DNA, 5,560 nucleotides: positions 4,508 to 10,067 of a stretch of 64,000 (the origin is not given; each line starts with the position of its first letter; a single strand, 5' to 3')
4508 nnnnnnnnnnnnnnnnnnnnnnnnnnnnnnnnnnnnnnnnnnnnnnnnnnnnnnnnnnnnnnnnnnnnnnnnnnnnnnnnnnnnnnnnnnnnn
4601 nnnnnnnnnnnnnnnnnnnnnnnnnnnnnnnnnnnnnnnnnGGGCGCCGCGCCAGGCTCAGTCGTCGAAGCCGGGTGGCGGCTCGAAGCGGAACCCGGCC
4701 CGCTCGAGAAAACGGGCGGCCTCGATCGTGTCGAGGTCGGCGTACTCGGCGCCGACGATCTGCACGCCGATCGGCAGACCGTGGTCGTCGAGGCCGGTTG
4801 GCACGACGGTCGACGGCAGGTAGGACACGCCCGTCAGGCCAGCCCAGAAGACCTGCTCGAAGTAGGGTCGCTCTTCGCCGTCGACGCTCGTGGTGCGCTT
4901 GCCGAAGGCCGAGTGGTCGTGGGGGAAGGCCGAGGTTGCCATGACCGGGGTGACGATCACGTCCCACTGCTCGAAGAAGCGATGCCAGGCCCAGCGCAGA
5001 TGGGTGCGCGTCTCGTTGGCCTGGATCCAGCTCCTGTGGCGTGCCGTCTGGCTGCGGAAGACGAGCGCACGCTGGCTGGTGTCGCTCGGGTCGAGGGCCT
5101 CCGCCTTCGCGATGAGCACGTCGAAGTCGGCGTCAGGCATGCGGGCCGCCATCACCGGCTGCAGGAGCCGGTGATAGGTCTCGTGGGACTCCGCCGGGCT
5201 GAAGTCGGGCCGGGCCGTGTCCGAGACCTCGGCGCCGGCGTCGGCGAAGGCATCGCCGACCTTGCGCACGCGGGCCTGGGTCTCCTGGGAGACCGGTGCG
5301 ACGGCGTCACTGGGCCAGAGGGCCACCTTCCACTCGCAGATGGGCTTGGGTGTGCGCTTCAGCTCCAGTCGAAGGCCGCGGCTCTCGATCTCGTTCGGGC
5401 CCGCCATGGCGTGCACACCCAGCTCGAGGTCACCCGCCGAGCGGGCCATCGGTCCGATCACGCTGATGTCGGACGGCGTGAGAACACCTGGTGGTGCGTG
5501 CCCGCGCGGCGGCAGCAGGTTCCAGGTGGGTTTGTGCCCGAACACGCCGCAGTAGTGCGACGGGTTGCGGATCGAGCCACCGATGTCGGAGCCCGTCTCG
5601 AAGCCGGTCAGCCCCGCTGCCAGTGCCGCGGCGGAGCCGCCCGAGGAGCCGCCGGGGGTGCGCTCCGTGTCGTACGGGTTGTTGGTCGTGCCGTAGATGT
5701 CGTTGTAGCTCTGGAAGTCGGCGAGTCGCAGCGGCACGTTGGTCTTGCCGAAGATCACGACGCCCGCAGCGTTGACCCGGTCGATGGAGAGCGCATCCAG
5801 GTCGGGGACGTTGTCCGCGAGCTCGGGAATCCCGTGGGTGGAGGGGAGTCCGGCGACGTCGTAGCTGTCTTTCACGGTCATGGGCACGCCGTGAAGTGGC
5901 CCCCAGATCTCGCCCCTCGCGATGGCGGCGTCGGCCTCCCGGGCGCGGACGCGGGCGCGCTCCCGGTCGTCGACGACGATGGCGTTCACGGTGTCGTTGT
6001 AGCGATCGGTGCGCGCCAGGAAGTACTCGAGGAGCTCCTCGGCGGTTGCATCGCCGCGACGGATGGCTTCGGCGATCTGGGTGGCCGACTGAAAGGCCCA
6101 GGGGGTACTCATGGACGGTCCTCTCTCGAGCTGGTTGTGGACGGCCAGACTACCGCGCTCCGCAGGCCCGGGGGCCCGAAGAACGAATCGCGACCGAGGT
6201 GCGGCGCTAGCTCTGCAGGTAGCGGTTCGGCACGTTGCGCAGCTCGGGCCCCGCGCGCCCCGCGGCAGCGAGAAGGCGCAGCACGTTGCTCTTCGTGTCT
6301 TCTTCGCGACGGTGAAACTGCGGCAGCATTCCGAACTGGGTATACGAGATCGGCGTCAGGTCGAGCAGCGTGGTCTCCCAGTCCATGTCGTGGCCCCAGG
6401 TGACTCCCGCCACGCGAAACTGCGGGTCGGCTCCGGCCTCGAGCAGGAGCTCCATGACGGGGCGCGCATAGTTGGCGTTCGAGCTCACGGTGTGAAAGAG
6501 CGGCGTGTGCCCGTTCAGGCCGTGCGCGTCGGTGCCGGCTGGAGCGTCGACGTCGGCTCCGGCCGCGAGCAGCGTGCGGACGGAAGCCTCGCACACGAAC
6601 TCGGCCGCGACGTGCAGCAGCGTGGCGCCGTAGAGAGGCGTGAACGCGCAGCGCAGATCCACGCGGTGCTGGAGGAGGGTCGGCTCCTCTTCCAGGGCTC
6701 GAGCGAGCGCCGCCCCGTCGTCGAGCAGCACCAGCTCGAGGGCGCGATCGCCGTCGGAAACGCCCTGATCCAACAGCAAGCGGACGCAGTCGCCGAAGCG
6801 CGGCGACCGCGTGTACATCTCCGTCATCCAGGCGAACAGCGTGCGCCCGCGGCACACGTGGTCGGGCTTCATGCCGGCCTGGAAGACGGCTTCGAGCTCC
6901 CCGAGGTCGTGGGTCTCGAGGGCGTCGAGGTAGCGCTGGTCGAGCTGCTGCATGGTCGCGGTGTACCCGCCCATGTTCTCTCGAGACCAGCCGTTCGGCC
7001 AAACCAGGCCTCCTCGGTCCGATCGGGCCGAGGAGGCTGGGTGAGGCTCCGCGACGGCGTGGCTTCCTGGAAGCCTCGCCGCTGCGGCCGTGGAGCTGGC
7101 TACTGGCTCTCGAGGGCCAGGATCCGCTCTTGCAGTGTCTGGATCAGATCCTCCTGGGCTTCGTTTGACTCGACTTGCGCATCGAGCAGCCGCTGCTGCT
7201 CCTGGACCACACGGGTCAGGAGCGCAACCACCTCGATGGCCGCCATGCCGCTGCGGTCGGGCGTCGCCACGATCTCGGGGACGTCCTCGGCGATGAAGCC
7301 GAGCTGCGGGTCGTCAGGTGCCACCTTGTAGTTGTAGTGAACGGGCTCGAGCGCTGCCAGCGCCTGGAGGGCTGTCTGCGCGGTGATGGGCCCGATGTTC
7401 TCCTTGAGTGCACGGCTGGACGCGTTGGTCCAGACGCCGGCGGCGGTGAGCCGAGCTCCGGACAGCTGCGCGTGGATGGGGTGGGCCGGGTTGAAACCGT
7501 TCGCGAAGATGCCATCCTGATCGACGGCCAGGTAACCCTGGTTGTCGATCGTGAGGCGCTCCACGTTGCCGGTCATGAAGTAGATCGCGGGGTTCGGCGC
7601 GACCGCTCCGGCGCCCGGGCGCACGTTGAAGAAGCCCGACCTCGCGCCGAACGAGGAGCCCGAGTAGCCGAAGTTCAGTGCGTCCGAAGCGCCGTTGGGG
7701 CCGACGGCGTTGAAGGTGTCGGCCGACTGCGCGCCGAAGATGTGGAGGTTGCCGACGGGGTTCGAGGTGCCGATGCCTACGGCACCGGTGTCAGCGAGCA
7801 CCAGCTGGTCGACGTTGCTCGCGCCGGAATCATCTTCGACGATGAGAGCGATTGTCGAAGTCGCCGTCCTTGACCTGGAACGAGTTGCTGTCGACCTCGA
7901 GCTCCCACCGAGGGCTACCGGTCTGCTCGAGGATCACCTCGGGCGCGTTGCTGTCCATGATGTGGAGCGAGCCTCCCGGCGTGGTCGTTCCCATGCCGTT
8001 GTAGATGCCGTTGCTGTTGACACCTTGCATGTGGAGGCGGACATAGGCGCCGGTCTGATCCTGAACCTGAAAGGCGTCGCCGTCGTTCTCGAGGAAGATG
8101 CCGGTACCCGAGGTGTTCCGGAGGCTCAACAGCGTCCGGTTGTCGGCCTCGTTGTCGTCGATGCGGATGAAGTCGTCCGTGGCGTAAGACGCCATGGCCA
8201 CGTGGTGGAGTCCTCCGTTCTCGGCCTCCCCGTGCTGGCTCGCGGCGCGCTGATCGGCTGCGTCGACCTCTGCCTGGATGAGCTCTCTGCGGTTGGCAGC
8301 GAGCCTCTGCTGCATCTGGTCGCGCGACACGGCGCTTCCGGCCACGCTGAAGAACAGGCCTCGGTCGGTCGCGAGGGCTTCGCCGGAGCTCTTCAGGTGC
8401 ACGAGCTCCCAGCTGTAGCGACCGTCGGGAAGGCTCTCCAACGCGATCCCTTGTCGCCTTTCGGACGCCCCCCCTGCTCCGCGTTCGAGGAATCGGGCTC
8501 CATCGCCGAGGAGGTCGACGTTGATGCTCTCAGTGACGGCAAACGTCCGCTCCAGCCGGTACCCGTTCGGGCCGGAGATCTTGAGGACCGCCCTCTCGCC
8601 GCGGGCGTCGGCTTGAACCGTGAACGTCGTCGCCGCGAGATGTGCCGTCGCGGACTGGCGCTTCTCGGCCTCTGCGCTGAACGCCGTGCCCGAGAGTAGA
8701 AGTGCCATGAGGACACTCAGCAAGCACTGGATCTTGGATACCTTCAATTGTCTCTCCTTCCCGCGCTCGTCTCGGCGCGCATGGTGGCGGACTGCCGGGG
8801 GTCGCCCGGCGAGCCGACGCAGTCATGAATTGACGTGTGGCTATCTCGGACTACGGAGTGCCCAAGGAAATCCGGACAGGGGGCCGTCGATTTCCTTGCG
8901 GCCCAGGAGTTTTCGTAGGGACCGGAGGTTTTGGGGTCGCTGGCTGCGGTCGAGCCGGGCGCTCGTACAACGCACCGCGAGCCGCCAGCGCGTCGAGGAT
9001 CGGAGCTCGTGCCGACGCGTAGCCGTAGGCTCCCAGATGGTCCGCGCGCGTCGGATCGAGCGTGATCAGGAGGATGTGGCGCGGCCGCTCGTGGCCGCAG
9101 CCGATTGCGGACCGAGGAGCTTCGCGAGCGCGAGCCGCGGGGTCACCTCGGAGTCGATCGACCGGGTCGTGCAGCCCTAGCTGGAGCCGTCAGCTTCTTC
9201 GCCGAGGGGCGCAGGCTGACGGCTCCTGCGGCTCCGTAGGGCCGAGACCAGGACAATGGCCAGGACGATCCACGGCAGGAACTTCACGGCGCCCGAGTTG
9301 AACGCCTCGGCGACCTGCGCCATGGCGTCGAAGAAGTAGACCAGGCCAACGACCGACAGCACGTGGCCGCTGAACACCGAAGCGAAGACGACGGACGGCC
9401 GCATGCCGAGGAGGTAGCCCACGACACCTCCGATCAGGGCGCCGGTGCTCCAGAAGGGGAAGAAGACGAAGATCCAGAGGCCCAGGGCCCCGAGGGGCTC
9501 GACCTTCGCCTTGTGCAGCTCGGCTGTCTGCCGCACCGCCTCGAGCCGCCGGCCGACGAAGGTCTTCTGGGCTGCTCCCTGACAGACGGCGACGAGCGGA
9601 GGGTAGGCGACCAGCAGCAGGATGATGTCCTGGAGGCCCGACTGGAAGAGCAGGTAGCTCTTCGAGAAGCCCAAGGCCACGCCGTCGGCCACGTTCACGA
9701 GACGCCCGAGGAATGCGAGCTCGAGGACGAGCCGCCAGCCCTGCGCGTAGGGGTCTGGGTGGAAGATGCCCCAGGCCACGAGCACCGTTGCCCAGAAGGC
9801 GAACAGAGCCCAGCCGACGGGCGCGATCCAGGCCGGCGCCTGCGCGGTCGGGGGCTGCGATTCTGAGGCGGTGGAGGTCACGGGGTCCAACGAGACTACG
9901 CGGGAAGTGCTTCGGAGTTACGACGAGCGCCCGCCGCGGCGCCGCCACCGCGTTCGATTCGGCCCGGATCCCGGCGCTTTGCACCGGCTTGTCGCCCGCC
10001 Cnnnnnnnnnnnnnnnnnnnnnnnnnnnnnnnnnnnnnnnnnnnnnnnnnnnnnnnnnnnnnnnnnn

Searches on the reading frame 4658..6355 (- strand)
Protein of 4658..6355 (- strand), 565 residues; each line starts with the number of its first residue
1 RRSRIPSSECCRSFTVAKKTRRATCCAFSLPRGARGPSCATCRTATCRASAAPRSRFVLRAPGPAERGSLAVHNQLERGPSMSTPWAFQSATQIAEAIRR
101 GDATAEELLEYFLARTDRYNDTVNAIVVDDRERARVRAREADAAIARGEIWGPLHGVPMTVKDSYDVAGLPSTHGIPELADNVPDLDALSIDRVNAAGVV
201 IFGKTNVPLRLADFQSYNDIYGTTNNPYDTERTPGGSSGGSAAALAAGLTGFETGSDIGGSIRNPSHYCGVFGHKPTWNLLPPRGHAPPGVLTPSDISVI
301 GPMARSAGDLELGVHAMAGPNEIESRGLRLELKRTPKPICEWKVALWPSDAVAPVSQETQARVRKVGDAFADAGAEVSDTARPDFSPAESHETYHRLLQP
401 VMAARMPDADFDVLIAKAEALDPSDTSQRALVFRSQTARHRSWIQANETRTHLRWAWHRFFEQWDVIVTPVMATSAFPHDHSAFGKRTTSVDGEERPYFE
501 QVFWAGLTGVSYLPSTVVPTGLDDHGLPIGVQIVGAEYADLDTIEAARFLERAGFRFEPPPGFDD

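Call 39: search_protein_families(library=pfam, max_evalue=0.00001, proteins=[window:4658-6355:-])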
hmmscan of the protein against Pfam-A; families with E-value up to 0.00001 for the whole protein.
window:4658-6355:- (565 aa): 1 family
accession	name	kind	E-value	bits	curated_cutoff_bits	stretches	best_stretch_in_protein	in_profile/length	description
PF01425.27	Amidase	-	1.8e-90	304.6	27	1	107-540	1-441/445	Amidase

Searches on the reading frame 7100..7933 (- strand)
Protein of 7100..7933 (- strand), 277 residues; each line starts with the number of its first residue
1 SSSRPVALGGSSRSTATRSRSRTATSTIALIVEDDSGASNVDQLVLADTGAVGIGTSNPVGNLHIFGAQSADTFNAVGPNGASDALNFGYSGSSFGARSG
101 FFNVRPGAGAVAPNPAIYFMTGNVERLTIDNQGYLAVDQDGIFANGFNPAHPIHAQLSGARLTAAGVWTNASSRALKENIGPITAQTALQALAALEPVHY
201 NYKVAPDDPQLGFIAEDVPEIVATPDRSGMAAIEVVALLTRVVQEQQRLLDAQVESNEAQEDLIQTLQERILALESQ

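Call 39: search_protein_families(library=pfam, max_evalue=0.00001, proteins=[window:7100-7933:-])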
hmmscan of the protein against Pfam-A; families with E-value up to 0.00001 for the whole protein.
window:7100-7933:- (277 aa): 1 family
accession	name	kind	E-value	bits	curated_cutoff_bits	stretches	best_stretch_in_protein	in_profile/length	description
PF13884.11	Peptidase_S74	-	2e-11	44.4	22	1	172-222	1-53/58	Chaperone of endosialidase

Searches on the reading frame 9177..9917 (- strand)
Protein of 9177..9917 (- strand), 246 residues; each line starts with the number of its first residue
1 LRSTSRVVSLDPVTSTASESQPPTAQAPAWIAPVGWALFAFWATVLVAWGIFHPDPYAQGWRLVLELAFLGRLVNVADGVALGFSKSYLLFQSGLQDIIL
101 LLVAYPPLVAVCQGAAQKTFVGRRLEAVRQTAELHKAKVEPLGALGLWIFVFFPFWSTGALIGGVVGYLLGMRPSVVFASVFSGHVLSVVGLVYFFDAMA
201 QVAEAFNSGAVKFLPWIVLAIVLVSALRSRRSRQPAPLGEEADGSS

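Call 39: search_protein_families(library=pfam, max_evalue=0.00001, proteins=[window:9177-9917:-])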
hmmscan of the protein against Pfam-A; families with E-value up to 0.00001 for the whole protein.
window:9177-9917:- (246 aa): 1 family
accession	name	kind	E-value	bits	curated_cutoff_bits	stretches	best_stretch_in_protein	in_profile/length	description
PF06695.16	Sm_multidrug_ex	-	1.7e-13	51.6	30.7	1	90-189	20-119/121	Putative small multi-drug export protein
